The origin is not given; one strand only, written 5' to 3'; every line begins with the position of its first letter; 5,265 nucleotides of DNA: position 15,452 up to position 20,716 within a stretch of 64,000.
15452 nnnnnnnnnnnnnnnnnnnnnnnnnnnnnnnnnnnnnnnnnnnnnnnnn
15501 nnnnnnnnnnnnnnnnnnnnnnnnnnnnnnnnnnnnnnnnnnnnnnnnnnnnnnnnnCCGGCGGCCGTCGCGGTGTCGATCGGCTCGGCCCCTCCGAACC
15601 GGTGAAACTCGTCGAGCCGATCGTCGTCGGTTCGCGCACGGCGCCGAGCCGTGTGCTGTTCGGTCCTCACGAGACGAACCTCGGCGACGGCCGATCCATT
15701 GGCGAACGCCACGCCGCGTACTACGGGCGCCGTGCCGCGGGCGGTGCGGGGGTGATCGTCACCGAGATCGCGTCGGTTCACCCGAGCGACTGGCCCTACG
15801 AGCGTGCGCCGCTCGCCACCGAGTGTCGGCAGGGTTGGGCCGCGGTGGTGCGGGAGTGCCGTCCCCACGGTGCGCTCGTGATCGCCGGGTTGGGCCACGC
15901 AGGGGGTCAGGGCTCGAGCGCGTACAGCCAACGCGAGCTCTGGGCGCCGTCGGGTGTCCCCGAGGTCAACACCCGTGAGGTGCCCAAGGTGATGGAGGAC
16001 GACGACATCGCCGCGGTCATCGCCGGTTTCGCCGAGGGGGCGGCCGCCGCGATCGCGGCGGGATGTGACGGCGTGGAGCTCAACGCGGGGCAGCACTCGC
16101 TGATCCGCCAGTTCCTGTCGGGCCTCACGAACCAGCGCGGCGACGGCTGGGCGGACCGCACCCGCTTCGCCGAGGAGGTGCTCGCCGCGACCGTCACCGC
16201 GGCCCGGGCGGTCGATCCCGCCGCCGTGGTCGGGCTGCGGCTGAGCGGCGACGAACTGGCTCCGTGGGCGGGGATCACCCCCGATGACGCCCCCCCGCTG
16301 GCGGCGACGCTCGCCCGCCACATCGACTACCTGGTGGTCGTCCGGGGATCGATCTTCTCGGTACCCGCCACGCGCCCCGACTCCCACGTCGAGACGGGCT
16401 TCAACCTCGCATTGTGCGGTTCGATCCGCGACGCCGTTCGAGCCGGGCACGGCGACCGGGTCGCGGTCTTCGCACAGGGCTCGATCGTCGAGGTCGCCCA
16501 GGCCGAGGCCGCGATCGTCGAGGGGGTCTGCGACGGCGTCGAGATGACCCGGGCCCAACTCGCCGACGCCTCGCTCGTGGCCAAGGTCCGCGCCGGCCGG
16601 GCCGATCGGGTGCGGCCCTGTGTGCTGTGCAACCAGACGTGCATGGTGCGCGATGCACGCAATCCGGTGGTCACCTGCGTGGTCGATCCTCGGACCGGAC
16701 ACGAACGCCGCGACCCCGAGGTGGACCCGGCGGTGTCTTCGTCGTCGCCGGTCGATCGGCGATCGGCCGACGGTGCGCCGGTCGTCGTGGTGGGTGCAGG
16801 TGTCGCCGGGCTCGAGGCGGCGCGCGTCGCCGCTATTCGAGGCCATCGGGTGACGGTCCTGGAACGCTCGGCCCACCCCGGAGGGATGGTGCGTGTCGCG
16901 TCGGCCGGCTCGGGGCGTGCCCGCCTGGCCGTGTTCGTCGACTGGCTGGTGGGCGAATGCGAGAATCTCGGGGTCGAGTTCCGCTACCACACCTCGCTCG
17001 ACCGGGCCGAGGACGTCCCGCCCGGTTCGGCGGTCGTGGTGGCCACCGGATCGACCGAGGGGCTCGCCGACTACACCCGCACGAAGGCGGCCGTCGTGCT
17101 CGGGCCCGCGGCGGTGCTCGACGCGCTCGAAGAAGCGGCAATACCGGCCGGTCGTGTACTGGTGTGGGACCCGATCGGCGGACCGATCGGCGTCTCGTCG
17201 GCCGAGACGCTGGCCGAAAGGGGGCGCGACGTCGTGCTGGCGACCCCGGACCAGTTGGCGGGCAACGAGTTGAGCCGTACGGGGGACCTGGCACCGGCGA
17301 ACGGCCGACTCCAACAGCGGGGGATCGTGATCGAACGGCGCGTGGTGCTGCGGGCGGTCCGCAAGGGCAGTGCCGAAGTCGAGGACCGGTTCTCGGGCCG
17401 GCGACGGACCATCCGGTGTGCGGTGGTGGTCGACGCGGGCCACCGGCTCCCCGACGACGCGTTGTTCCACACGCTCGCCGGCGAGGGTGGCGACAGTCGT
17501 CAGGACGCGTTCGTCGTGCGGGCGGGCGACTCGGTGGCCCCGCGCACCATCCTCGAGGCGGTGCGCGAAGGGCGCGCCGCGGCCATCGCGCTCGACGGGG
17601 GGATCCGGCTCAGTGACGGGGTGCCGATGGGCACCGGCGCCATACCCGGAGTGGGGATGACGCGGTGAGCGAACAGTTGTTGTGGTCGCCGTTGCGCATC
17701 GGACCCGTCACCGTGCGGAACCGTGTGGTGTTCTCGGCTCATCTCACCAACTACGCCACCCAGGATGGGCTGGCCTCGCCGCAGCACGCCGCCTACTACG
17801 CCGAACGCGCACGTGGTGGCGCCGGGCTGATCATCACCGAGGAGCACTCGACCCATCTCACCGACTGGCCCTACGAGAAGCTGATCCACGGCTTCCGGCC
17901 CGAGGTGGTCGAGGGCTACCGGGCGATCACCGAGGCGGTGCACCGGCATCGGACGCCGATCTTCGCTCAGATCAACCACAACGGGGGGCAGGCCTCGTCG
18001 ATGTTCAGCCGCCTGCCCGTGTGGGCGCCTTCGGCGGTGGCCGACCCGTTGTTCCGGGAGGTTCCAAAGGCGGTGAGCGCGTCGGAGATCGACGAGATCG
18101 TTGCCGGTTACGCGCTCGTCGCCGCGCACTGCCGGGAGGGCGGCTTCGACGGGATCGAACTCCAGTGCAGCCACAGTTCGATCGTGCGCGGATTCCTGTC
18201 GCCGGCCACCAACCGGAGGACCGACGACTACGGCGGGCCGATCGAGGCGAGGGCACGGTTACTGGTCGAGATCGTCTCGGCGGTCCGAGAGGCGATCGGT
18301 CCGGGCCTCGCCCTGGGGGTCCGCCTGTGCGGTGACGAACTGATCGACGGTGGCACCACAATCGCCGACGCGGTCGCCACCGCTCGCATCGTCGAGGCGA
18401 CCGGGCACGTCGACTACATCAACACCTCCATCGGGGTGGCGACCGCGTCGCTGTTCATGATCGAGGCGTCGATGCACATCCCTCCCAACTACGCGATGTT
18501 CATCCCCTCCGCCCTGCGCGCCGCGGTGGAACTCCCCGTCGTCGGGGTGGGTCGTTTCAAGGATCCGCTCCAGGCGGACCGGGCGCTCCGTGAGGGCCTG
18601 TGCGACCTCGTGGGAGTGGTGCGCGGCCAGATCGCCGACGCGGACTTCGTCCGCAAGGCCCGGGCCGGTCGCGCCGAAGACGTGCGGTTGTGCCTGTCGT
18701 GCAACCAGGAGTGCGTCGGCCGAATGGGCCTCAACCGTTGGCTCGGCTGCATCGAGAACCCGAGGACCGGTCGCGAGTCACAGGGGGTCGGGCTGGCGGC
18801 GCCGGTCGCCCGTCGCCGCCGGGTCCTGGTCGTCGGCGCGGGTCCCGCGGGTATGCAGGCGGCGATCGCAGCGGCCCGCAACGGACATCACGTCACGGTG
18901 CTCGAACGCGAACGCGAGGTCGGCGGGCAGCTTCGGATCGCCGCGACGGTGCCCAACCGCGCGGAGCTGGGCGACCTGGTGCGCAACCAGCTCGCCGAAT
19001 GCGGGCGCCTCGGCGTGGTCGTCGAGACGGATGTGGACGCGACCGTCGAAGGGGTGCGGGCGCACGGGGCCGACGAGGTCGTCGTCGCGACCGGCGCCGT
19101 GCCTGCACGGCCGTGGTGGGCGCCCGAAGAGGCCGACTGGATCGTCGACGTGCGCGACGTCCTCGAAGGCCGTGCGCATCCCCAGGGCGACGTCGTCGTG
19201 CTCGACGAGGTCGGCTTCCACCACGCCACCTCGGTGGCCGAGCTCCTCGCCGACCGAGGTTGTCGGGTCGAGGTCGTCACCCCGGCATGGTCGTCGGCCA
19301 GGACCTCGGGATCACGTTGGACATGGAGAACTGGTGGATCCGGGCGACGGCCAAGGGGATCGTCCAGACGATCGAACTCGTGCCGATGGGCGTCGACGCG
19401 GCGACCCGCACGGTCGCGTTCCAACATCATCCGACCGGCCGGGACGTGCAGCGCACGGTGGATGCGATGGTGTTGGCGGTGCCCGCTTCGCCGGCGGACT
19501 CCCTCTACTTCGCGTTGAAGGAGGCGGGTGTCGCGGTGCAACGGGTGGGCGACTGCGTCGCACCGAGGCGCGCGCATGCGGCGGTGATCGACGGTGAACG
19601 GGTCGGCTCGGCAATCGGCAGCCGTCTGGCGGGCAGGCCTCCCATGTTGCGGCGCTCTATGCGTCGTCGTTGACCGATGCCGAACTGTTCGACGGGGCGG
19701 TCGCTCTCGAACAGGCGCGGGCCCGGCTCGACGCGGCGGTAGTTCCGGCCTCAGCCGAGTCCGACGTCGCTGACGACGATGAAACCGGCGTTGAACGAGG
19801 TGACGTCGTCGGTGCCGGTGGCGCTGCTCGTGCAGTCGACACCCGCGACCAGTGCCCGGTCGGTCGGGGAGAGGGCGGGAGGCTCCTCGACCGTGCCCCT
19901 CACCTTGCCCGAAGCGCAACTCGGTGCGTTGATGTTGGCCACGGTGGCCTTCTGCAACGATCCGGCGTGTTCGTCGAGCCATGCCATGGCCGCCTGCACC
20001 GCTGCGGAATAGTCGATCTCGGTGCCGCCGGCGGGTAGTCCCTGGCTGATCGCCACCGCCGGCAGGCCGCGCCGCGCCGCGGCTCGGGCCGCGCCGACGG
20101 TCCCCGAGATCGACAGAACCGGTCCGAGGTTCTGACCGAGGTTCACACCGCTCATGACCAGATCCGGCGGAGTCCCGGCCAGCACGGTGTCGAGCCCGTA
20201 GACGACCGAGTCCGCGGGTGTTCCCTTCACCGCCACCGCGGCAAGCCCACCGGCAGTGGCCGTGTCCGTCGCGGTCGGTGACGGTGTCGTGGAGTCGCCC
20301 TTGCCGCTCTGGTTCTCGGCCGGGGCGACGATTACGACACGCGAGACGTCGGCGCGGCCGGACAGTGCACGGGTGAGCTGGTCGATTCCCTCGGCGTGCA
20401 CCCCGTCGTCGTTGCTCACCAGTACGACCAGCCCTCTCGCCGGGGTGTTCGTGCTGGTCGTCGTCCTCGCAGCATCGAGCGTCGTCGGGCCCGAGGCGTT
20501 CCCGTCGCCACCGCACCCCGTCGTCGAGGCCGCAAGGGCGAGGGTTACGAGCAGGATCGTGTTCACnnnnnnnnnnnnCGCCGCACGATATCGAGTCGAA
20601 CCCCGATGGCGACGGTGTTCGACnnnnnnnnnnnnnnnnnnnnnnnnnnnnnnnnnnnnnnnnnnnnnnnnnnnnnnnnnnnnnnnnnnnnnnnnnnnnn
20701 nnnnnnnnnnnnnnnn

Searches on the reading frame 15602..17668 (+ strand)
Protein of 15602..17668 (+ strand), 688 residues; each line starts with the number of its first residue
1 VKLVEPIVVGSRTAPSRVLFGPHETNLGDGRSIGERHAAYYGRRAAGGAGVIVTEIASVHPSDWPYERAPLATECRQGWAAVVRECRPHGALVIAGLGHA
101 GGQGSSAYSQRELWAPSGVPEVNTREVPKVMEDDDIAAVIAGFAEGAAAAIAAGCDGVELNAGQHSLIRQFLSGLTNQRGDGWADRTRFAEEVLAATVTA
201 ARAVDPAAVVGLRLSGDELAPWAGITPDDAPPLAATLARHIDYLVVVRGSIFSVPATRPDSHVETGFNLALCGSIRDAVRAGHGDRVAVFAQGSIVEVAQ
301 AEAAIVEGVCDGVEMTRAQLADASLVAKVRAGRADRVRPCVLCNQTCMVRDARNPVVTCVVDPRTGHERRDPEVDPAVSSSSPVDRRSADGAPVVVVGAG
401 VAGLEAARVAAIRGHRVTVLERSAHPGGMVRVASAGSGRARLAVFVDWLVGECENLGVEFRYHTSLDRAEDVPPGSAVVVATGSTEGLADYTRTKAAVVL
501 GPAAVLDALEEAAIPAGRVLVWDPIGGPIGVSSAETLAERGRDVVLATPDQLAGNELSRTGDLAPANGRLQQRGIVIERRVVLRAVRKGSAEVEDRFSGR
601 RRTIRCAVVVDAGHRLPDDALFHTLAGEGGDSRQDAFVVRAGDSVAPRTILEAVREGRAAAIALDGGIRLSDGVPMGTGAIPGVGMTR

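Call 16: search_protein_families(library=pfam, proteins=[window:15602-17668:+])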
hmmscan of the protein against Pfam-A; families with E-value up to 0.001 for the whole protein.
window:15602-17668:+ (688 aa): 11 families
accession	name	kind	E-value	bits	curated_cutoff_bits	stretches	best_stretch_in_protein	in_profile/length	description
PF00724.26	Oxidored_FMN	-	3.4e-30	105.9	27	1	2-335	1-341/342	NADH:flavin oxidoreductase / NADH oxidase family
PF00070.33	Pyr_redox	-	6.7e-09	36.6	22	1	394-427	2-35/82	Pyridine nucleotide-disulphide oxidoreductase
PF13450.12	NAD_binding_8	-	7.7e-09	36.1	21.9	1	396-432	1-37/68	NAD(P)-binding Rossmann-like domain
PF07992.20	Pyr_redox_2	-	6.2e-08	32.8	26.1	1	394-613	3-235/291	Pyridine nucleotide-disulphide oxidoreductase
PF01266.30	DAO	-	1.9e-07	31.4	27.9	1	394-428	2-37/353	FAD dependent oxidoreductase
PF03486.20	HI0933_like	-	2.3e-06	27.7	50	1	394-439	3-46/244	HI0933-like protein Rossmann domain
PF01946.23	Thi4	-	8.8e-05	22.3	26.2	1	393-429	19-56/235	Thi4 family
PF12831.13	FAD_oxidored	-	0.00014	21.7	27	1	394-430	2-38/416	FAD dependent oxidoreductase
PF01262.27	AlaDh_PNT_C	-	0.00016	21.6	23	1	391-423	28-60/214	Alanine dehydrogenase/PNT, C-terminal domain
PF00890.30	FAD_binding_2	-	0.00022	21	20.4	1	394-436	2-44/414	FAD binding domain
PF01134.28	GIDA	-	0.00059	19.4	22.1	1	394-430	2-39/391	Glucose inhibited division protein A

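Call 27: search_protein_families(library=ncbifam, proteins=[window:15602-17668:+])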
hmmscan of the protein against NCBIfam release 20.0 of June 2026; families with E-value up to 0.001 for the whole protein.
window:15602-17668:+ (688 aa): 43 families (the best 25 are shown)
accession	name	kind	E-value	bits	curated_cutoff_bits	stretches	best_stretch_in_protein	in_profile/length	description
TIGR03996.1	mycofact_OYE_1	hypoth_equivalog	4e-220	732.6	627.9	1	3-661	2-633/633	mycofactocin system FadH/OYE family oxidoreductase 1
TIGR03997.1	mycofact_OYE_2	equivalog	1.2e-153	512.9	793.15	1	3-663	2-644/645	mycofactocin system FadH/OYE family oxidoreductase 2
NF041087.1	bile_acid_BaiCD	equivalog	8.7e-58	195.9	825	1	2-662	3-640/642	bile acid Fe-S flavoenzyme BaiCD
NF045599.1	bili_reduct_long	exception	4.5e-56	190.4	750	2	132-663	133-640/641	bilirubin reductase, long form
NF006101.0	PRK08255.1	equivalog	7.7e-26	90.4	1078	1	4-326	400-727/768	bifunctional salicylyl-CoA 5-hydroxylase/oxidoreductase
NF045592.1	bili_reduct_N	equivalog_domain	3.1e-24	85.8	425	1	2-362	1-363/363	bilirubin reductase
NF010047.0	PRK13523.1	equivalog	1.7e-22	79.9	431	1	33-322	37-313/339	NADPH dehydrogenase NamA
NF007899.0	PRK10605.1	subfamily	6.3e-14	52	403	1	126-331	147-339/365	N-ethylmaleimide reductase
NF009454.0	PRK12814.1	equivalog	1.6e-10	40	916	1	336-468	145-268/657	putative NADPH-dependent glutamate synthase small subunit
NF009410.0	PRK12771.1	subfamily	4.9e-10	38.6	516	1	383-466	129-211/566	NAD(P)-binding protein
NF009409.0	PRK12770.1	subfamily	1.2e-08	34.5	343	1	388-432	15-59/360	putative glutamate synthase subunit beta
NF005560.0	PRK07233.1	equivalog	3.2e-08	32.8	252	1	394-434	3-43/435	hypothetical protein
TIGR01316.1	gltA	equivalog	6.4e-08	31.8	471.75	1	390-464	132-204/449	NADPH-dependent glutamate synthase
NF045637.1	carotdesatCrtDProt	equivalog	2.3e-07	29.7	580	1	394-437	1-44/485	1-hydroxycarotenoid 3,4-desaturase CrtD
NF009477.0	PRK12843.1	equivalog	1.8e-06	26.7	758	1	385-433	10-58/578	FAD-dependent oxidoreductase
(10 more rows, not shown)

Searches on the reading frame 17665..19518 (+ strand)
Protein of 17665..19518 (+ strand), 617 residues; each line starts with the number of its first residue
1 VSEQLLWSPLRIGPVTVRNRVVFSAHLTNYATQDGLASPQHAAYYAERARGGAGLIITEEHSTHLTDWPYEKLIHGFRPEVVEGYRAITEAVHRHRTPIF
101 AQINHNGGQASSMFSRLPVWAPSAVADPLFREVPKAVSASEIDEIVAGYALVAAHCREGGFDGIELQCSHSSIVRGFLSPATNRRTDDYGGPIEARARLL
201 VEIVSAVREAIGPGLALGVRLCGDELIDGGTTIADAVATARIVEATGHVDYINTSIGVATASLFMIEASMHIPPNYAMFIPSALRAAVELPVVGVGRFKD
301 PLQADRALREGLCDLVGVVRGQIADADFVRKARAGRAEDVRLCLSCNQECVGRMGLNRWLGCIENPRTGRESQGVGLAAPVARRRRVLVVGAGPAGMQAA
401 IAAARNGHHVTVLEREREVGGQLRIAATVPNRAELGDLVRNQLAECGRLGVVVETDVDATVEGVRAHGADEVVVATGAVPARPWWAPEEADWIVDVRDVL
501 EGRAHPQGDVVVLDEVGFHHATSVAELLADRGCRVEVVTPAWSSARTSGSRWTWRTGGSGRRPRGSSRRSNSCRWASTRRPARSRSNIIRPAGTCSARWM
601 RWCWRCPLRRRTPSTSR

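Call 16: search_protein_families(library=pfam, proteins=[window:17665-19518:+])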
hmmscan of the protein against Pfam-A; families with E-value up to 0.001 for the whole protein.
window:17665-19518:+ (617 aa): 13 families
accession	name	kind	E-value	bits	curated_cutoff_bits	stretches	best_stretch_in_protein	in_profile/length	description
PF00724.26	Oxidored_FMN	-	5.3e-58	197.3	27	1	6-338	2-341/342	NADH:flavin oxidoreductase / NADH oxidase family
PF07992.20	Pyr_redox_2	-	8.3e-11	42.3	26.1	1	386-489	2-119/291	Pyridine nucleotide-disulphide oxidoreductase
PF12831.13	FAD_oxidored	-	6e-10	39.4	27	1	387-424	2-39/416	FAD dependent oxidoreductase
PF13450.12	NAD_binding_8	-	1.3e-08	35.4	21.9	1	389-424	1-36/68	NAD(P)-binding Rossmann-like domain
PF00890.30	FAD_binding_2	-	6.7e-08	32.6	20.4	1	387-426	2-41/414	FAD binding domain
PF03486.20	HI0933_like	-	1.1e-07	31.9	50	1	386-426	2-42/244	HI0933-like protein Rossmann domain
PF00070.33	Pyr_redox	-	4.9e-06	27.4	22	1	386-420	1-35/82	Pyridine nucleotide-disulphide oxidoreductase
PF01266.30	DAO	-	1.4e-05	25.3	27.9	1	386-421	1-37/353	FAD dependent oxidoreductase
PF13738.12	Pyr_redox_3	-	4.4e-05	23.3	30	1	388-419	1-32/305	Pyridine nucleotide-disulphide oxidoreductase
PF01134.28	GIDA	-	8.9e-05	22.1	22.1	1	387-415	2-30/391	Glucose inhibited division protein A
PF01262.27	AlaDh_PNT_C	-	9.7e-05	22.3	23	1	373-424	14-68/214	Alanine dehydrogenase/PNT, C-terminal domain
PF01494.25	FAD_binding_3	-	0.00036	20.3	22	1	386-418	3-35/349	FAD binding domain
PF01946.23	Thi4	-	0.00087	19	26.2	0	387-422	20-56/235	Thi4 family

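Call 27: search_protein_families(library=ncbifam, proteins=[window:17665-19518:+])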
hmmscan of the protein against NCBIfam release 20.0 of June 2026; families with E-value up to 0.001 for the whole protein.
window:17665-19518:+ (617 aa): 73 families (the best 25 are shown)
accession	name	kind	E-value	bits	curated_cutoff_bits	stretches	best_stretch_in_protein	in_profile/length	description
TIGR03997.1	mycofact_OYE_2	equivalog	5.3e-249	827.9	793.15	1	6-541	2-536/645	mycofactocin system FadH/OYE family oxidoreductase 2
TIGR03996.1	mycofact_OYE_1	hypoth_equivalog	7.4e-106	355.1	627.9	1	15-541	11-532/633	mycofactocin system FadH/OYE family oxidoreductase 1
NF041087.1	bile_acid_BaiCD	equivalog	2.3e-98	330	825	1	6-539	4-533/642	bile acid Fe-S flavoenzyme BaiCD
NF045599.1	bili_reduct_long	exception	4.7e-87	292.7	750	1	7-539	2-534/641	bilirubin reductase, long form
NF010047.0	PRK13523.1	equivalog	4.1e-46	157.6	431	1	5-336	4-324/339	NADPH dehydrogenase NamA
NF006101.0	PRK08255.1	equivalog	8.6e-46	156.4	1078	1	6-333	399-731/768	bifunctional salicylyl-CoA 5-hydroxylase/oxidoreductase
NF045592.1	bili_reduct_N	equivalog_domain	2.8e-45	155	425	1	6-365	2-363/363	bilirubin reductase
NF007899.0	PRK10605.1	subfamily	3.2e-33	115.5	403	1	1-333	1-338/365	N-ethylmaleimide reductase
NF003585.0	PRK05249.1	equivalog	5.6e-12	45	465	1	387-433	9-55/464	Si-specific NAD(P)(+) transhydrogenase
NF009410.0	PRK12771.1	subfamily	6.3e-12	44.8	516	1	384-483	138-238/566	NAD(P)-binding protein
TIGR03315.1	Se_ygfK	equivalog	3.9e-11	41.1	835.3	1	380-483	533-636/1012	putative selenate reductase subunit YgfK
NF009414.0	PRK12778.1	equivalog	6.4e-09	34.6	1103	1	382-478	429-527/752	bifunctional dihydroorotate dehydrogenase B NAD binding subunit/NADPH-dependent glutamate synthase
TIGR01350.1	lipoamide_DH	equivalog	1.3e-08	34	408.8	1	386-453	3-70/461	dihydrolipoyl dehydrogenase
TIGR01372.1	soxA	subfamily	1.3e-08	33.2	1164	1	387-428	171-212/996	sarcosine oxidase subunit alpha family protein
TIGR01317.1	GOGAT_sm_gam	subfamily_domain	3e-08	32.9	447.7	1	385-482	144-242/485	glutamate synthase small subunit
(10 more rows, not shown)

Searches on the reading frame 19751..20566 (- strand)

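Call 16: search_protein_families(library=pfam, proteins=[window:19751-20566:-])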
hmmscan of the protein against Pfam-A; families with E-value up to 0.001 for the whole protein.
window:19751-20566:- (271 aa): 1 family
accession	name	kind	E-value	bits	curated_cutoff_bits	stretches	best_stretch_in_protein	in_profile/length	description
PF01975.23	SurE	-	2.8e-42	145.1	22.1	1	48-224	1-176/189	Survival protein SurE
